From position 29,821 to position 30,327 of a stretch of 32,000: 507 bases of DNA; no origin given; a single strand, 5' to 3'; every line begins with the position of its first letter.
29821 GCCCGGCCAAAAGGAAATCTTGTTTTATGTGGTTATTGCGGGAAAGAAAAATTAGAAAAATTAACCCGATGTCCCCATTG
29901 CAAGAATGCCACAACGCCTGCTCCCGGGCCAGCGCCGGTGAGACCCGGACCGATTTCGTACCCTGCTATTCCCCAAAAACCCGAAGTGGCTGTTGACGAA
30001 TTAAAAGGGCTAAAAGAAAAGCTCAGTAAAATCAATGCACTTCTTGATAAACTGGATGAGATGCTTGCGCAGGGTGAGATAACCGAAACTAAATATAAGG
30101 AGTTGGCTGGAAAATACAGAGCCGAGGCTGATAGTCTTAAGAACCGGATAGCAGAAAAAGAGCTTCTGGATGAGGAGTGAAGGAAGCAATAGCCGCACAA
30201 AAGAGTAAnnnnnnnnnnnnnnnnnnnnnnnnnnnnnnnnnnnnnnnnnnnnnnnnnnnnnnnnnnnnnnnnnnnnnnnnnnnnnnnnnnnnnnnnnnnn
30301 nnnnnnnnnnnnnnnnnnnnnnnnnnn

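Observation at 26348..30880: Four-gene envelope cluster united by a shared SHOCT-like helix, zinc ribbons and related beta-sandwich ectodomains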

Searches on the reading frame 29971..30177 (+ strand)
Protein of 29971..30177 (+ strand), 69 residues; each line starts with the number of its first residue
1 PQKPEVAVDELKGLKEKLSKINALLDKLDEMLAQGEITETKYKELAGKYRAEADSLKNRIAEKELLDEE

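Call 29: search_protein_representatives(alignment_id=A1)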
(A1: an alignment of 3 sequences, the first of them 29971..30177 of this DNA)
Query: 3 sequences, 72 profile positions. Proteins with E-value up to 0.001 (for the whole library): 120; up to 1e-10: 35; up to 1e-30: 0. The best 120 are listed.
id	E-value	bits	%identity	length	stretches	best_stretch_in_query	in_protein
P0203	1.6e-25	104.9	-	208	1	7-72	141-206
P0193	1.0e-24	102.3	-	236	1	8-71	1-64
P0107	7.0e-24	99.6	-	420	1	8-72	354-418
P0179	1.6e-23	98.5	-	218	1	9-72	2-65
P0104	8.8e-23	96.1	-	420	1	8-72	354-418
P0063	1.4e-22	95.4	-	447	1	5-72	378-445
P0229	5.2e-22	93.6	-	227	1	8-72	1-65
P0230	2.8e-21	91.3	-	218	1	8-71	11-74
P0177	2.9e-19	84.8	-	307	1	8-72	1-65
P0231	4.8e-19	84.2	-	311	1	8-71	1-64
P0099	1.2e-18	82.8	-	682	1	3-72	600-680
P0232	1.9e-18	82.3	-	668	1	3-72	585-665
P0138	4.2e-18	81.1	-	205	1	8-71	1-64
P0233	9.9e-18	79.9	-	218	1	10-71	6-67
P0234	5.2e-17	77.6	-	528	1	3-72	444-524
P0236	1.3e-16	76.3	-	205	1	9-67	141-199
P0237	1.8e-16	75.9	-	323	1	10-71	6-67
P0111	2.4e-16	75.5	-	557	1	11-71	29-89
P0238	2.5e-16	75.5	-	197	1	11-67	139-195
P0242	3.0e-15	72.0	-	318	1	10-66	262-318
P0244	2.7e-13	65.7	-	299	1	8-71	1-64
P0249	1.7e-12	63.2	-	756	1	5-69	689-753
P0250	3.7e-12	62.1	-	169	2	19-55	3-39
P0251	6.5e-09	51.7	-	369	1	10-69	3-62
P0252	1.3e-08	50.8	-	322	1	10-70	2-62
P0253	1.2e-07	47.7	-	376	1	13-60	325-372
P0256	4.1e-07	45.9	-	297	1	3-65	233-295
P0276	2.2e-05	40.4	-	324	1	20-59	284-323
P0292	7.2e-05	38.7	-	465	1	21-54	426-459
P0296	9.9e-05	38.3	-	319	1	20-57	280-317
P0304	1.6e-04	37.7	-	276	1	17-53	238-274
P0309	1.9e-04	37.4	-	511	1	14-53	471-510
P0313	2.3e-04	37.1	-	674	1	18-54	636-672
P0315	2.9e-04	36.8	-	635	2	19-56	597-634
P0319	4.0e-04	36.4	-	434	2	20-57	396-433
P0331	8.0e-04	35.4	-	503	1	18-54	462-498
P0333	8.7e-04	35.3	-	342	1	20-56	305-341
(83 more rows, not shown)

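Call 31: search_protein_families(library=pfam, alignment_id=A2, max_evalue=0.01)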
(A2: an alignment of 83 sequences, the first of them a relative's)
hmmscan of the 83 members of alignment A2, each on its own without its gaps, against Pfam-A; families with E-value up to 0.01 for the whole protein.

A. member 1, P0251 (369 aa): 2 families
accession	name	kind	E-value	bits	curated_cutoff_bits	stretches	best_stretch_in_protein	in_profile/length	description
PF07752.16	S-layer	-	3e-09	36.7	30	1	284-344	110-172/259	S-layer protein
PF07790.16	Pilin_N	-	2e-05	25.8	25.2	1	136-177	33-75/78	Archaeal Type IV pilin, N-terminal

B. families by the number of members that match (of 83 scanned): 109 families (the first 25 are shown)
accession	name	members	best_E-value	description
PF05120.17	GvpG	33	2.9e-07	Gas vesicle protein G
PF09851.14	SHOCT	32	1.1e-10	Short C-terminal domain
PF24460.1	DUF7575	6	4.8e-13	Domain of unknown function (DUF7575)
PF18822.6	CdvA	6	6.7e-05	CdvA-like coiled-coil domain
PF13240.11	Zn_Ribbon_1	5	7.5e-19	zinc-ribbon domain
PF13248.11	Zn_ribbon_3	5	1.6e-14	zinc-ribbon domain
PF12773.13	DZR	5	8.1e-13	Double zinc ribbon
PF17032.10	Zn_ribbon_15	5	1.2e-08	zinc-ribbon family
PF13646.12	HEAT_2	4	9.3e-35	HEAT repeats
PF01145.31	Band_7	4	5.6e-18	SPFH domain / Band 7 family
PF18912.6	DZR_2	4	4.4e-06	Double zinc ribbon domain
PF13421.11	Band_7_1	3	1.6e-26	SPFH domain-Band 7 family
PF03130.22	HEAT_PBS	3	3.7e-24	PBS lyase HEAT-like repeat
PF02985.28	HEAT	3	1.7e-20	HEAT repeat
PF13513.12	HEAT_EZ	3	6.9e-13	HEAT-like repeat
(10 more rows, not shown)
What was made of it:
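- On SHOCT (PF09851): 32 of 83 weaker hits match SHOCT at E<=0.01, best E 1.1e-10, in a search of 1.84 billion proteins (calls 29, 31).
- Closest known: SHOCT domain. Same: The window profile retrieves proteins that match Pfam SHOCT (calls 29, 31).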

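Call 55: search_solved_structures(query=A1, max_evalue=1, show_alignments=2)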
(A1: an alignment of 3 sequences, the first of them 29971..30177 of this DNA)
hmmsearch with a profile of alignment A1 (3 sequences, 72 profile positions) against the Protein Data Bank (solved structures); distinct sequences matched with E-value up to 1: 6.
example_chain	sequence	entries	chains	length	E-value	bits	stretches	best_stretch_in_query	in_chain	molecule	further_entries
7osv_A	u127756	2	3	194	0.0018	21.4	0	2-25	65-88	DeNovoTIM6-SB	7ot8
6z2i_A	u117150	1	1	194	0.0021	21.2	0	3-25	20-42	de novo designed TIM barrel DeNovoTIM6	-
7p12_A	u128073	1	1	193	0.0039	20.3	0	2-37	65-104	DeNovoTIM13-SB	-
6yqx_A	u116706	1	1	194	0.0073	19.4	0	2-37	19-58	de novo designed TIM barrel DeNovoTIM13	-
6wvs_A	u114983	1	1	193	0.014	18.5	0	2-37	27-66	DeNovoTIM15 hyperstable de novo TIM barrel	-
9i15_Q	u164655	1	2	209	0.47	13.6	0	12-60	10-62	Isoform 2 of Protein SET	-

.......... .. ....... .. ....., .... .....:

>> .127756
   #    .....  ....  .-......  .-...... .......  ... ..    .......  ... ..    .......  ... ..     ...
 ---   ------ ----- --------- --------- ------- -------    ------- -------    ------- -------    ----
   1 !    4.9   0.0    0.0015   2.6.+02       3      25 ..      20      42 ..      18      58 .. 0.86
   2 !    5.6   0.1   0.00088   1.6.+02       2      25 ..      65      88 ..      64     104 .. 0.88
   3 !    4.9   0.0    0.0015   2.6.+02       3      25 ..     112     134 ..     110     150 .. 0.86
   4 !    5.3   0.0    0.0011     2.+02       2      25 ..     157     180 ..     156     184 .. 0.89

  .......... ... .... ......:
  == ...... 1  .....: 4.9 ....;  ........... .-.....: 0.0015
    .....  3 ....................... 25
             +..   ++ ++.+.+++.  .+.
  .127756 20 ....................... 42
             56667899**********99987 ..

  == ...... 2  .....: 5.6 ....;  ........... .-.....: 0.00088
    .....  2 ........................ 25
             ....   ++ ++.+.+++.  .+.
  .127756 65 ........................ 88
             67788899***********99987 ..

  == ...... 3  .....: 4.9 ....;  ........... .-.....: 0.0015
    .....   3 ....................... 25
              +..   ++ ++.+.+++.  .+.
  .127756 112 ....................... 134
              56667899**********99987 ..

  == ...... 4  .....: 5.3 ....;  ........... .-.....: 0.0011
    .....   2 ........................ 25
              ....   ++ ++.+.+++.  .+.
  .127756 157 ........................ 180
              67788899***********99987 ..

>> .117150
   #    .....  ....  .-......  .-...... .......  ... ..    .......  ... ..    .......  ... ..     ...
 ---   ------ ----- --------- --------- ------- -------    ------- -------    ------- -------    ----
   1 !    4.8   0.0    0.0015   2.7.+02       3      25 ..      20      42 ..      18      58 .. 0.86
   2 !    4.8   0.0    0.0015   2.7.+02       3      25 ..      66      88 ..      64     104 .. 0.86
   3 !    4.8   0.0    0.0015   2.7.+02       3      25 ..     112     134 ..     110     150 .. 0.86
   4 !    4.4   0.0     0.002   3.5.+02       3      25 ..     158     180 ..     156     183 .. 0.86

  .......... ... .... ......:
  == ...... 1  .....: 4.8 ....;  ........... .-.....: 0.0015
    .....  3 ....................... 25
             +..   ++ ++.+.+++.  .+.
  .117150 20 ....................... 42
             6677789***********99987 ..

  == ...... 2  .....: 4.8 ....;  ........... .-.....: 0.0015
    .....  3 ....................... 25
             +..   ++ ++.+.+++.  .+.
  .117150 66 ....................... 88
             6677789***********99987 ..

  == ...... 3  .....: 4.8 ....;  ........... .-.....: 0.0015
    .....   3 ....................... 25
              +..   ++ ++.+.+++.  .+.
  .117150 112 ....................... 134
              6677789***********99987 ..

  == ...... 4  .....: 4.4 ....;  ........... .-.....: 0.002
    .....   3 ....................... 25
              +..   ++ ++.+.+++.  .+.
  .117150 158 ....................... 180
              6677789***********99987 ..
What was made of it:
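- Tried and rejected: The module profile hit only de novo designed TIM barrels and SET protein, E 0.002-0.5, in short repeated stretches (call 55).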

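Call 58: search_protein_families(library=pfam, proteins=[P0229, P0237], max_evalue=0.01)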
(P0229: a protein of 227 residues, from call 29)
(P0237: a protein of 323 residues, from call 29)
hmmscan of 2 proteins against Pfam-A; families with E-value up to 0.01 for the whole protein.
P0229 (227 aa): 0 families

P0237 (323 aa): 1 family
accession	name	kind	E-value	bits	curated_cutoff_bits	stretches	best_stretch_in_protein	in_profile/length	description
PF07790.16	Pilin_N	-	5.1e-12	46.9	25.2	1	90-128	5-40/78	Archaeal Type IV pilin, N-terminal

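Call 73: list_cluster_members(proteins=[P0249, P0250, P0251, P0252, P0253, P0256, P0244, P0236, P0238, P0242])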
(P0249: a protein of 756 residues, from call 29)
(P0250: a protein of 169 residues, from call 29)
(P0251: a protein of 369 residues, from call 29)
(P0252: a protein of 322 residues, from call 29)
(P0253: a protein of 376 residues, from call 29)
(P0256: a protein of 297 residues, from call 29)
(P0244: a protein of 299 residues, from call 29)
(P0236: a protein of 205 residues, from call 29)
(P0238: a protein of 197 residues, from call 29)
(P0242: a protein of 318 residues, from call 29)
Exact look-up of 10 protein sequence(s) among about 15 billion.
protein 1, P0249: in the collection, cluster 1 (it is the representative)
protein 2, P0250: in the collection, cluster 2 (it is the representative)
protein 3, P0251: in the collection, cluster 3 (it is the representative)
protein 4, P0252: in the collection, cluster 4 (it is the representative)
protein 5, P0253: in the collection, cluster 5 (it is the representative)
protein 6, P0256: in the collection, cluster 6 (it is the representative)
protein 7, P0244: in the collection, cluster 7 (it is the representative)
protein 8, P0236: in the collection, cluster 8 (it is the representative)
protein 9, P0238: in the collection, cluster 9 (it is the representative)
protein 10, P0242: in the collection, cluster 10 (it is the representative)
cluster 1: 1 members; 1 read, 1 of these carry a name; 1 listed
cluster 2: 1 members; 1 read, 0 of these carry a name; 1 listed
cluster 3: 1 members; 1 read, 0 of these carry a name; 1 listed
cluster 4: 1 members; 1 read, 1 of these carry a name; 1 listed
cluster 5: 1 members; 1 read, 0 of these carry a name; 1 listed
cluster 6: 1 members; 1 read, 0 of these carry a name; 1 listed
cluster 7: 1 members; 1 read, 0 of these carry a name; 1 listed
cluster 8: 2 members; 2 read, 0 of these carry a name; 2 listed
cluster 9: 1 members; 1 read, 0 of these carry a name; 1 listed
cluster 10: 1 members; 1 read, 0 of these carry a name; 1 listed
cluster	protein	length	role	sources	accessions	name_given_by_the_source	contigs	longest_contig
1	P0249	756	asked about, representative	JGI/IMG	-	PGF-pre-PGF domain-containing protein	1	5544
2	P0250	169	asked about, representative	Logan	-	-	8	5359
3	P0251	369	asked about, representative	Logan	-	-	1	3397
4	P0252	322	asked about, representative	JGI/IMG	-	hypothetical protein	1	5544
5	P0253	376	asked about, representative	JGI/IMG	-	-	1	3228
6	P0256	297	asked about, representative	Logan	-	-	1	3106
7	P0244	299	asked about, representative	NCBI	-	-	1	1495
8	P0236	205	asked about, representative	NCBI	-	-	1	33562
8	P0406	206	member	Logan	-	-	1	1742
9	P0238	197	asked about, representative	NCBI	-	-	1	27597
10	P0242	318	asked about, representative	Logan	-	-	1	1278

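Call 74: find_encoding_contigs(protein=P0249, flank=6000, max_places=2)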
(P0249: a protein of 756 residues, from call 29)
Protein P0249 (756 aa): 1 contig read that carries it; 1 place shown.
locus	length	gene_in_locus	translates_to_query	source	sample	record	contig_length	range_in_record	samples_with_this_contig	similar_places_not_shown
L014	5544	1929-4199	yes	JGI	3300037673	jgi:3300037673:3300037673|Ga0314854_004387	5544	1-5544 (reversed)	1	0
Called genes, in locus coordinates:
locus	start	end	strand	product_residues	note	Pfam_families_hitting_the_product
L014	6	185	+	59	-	-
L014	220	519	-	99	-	PF01638:HxlR, PF14947:HTH_45 (weak)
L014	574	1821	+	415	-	-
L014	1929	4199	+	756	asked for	-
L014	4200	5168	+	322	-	PF25933:DUF7978 (weak)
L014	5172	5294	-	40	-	-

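Call 80: find_related_loci(query=A7, collection=metagenome_contigs, flank=6000)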
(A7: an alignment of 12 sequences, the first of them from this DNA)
Query A7 (62 aa) in metagenome_contigs; peptide patterns used: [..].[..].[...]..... (x = any residue, [..] = any of these).
600 stretches matched a pattern (row limit reached: there are more); 24 encode a relative of the query (tblastn E <= 1e-3); 24 distinct loci.
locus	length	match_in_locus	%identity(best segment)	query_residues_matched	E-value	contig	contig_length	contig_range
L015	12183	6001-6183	66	1-61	2e-22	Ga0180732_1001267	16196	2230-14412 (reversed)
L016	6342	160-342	64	1-61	3e-20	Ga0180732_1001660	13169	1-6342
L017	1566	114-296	54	1-61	8e-19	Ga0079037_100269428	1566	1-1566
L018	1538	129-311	62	1-61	9e-19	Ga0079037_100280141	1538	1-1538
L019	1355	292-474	59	1-61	8e-18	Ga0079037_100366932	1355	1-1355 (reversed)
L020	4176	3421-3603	61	1-61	1e-17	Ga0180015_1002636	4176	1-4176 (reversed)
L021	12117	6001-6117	49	9-47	8e-7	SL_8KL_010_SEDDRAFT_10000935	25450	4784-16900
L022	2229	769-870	56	9-42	2e-6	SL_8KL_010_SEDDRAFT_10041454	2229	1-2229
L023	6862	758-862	51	9-43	3e-6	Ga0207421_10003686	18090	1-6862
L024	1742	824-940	56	7-43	4e-6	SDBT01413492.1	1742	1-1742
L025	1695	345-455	49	11-47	6e-6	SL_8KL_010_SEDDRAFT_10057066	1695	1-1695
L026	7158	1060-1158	48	17-49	8e-6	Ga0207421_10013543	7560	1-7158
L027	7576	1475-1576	50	9-42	9e-6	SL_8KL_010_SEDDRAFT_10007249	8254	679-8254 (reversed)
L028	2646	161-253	52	17-47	1e-5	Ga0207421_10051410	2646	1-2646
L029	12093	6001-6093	52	17-47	1e-5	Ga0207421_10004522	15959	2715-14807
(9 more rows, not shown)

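Call 85: search_protein_families(library=pfam, proteins=[P0333, P0313, P0315, P0331, P0292, P0309, P0319, P0276, P0296, P0304], max_evalue=0.001)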
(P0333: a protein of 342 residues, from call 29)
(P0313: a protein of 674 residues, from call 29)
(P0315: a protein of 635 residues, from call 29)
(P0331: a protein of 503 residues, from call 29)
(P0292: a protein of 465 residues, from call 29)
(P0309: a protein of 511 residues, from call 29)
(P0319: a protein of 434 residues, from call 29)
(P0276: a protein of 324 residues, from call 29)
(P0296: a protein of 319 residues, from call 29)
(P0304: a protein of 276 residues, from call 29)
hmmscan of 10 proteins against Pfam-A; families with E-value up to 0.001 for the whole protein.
P0333 (342 aa): 1 family
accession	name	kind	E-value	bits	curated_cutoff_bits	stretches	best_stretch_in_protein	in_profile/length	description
PF13421.11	Band_7_1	-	1.6e-26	93.7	24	1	29-216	10-193/211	SPFH domain-Band 7 family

P0313 (674 aa): 3 families
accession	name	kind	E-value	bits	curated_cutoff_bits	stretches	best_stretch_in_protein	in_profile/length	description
PF13360.13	PQQ_2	-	8.1e-16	58.8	27.6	2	26-156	16-141/233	Outer membrane protein assembly factor BamB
PF01011.28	PQQ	-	4.6e-11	42.6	26.7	1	98-245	65-213/595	Glucose/ethanol/alcohol dehydrogenase, beta-propeller domain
PF13570.13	Beta-prop_ACSF4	-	4.4e-10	39.9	133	1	214-339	187-299/329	Beta-alanine-activating enzyme, beta-propeller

P0315 (635 aa): 0 families

P0331 (503 aa): 2 families
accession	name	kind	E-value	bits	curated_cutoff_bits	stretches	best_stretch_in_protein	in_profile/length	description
PF05120.17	GvpG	-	8.2e-07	29.5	30.6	0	461-497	29-65/67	Gas vesicle protein G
PF18822.6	CdvA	-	0.0002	21.8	30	0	385-420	54-89/123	CdvA-like coiled-coil domain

P0292 (465 aa): 0 families

P0309 (511 aa): 5 families
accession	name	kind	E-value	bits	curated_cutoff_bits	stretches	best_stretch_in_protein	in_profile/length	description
PF18911.6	PKD_4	-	9.1e-07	29.3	27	1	291-342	30-81/85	PKD domain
PF05120.17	GvpG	-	6.5e-05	23.4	30.6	1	459-504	14-59/67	Gas vesicle protein G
PF09851.14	SHOCT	-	0.00012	22.1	27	1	482-505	3-26/28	Short C-terminal domain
PF00801.26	PKD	-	0.0002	21.7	23.5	1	277-342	14-77/80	PKD domain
PF25016.1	EGF_Pikachurin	-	0.00031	20.9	27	0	170-191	9-30/30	Pikachurin, EGF-like domain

P0319 (434 aa): 2 families
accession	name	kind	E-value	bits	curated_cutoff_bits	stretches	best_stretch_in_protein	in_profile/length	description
PF05120.17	GvpG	-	4.5e-07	30.4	30.6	0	393-430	29-66/67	Gas vesicle protein G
PF18822.6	CdvA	-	0.0001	22.8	30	0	332-372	57-97/123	CdvA-like coiled-coil domain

P0276 (324 aa): 8 families
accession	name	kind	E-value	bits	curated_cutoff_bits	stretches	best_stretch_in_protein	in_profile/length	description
PF13646.12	HEAT_2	-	3.3e-26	91.8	27.7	3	80-161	8-84/88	HEAT repeats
PF02985.28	HEAT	-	1.7e-20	71.5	23.5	0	111-134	4-27/31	HEAT repeat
PF13513.12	HEAT_EZ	-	1e-10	42.3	27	0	111-134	32-55/55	HEAT-like repeat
PF03130.22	HEAT_PBS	-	4.3e-10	39.5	20.9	0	123-151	1-27/27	PBS lyase HEAT-like repeat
PF12717.13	Cnd1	-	5e-05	23.8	26.4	0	170-234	20-89/162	non-SMC mitotic condensation complex subunit 1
PF12765.13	Cohesin_HEAT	-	0.00013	22.7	21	0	107-127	18-38/42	HEAT repeat associated with sister chromatid cohesion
PF01602.26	Adaptin_N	-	0.00035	19.7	37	0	57-152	96-195/524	Adaptin N terminal region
PF12348.14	CLASP_N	-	0.00093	19.2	27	0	106-149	175-218/227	CLASP N terminal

P0296 (319 aa): 7 families
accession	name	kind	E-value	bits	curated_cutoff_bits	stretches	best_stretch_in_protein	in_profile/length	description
PF13646.12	HEAT_2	-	9.3e-35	119.2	27.7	3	138-222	2-88/88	HEAT repeats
PF03130.22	HEAT_PBS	-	3.7e-24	82.9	20.9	2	87-113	1-27/27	PBS lyase HEAT-like repeat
PF02985.28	HEAT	-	8.1e-18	63.3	23.5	0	104-130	2-28/31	HEAT repeat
PF13513.12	HEAT_EZ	-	6.9e-13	49.2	27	0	56-98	3-55/55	HEAT-like repeat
PF00514.29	Arm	-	1.1e-07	32.1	20.6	0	100-130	10-40/41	Armadillo/beta-catenin-like repeat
PF11838.14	ERAP1_C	-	7.2e-06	26.1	38.2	0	13-125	123-242/318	ERAP1-like C-terminal domain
PF12717.13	Cnd1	-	0.00098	19.6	26.4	0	75-130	25-86/162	non-SMC mitotic condensation complex subunit 1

P0304 (276 aa): 2 families
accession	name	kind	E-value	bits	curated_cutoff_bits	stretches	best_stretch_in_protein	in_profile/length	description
PF05120.17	GvpG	-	4.9e-05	23.9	30.6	0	142-176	32-66/67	Gas vesicle protein G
PF15794.10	CCDC106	-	0.00088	19.6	30.2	0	63-157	30-122/220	Coiled-coil domain-containing protein 106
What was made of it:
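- On SHOCT (PF09851): In P0309 the SHOCT match lies inside the profile match (call 85).
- Closest known: GvpG. Same: In the three cases checked the match falls on the residues hit by the window profile (calls 31, 85).
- In the three cases checked the matches fall on the same residues (calls 31, 85).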

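Call 86: find_related_loci(query=A7, collection=viral_contigs, flank=5000)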
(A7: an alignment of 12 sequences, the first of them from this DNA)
Query A7 (62 aa) in viral_contigs; peptide patterns used: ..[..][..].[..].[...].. (x = any residue, [..] = any of these).
61 stretches matched a pattern, but none encodes a relative of the query by tblastn (E <= 1e-3).
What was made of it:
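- Tried and rejected: None carries the module (call 86).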
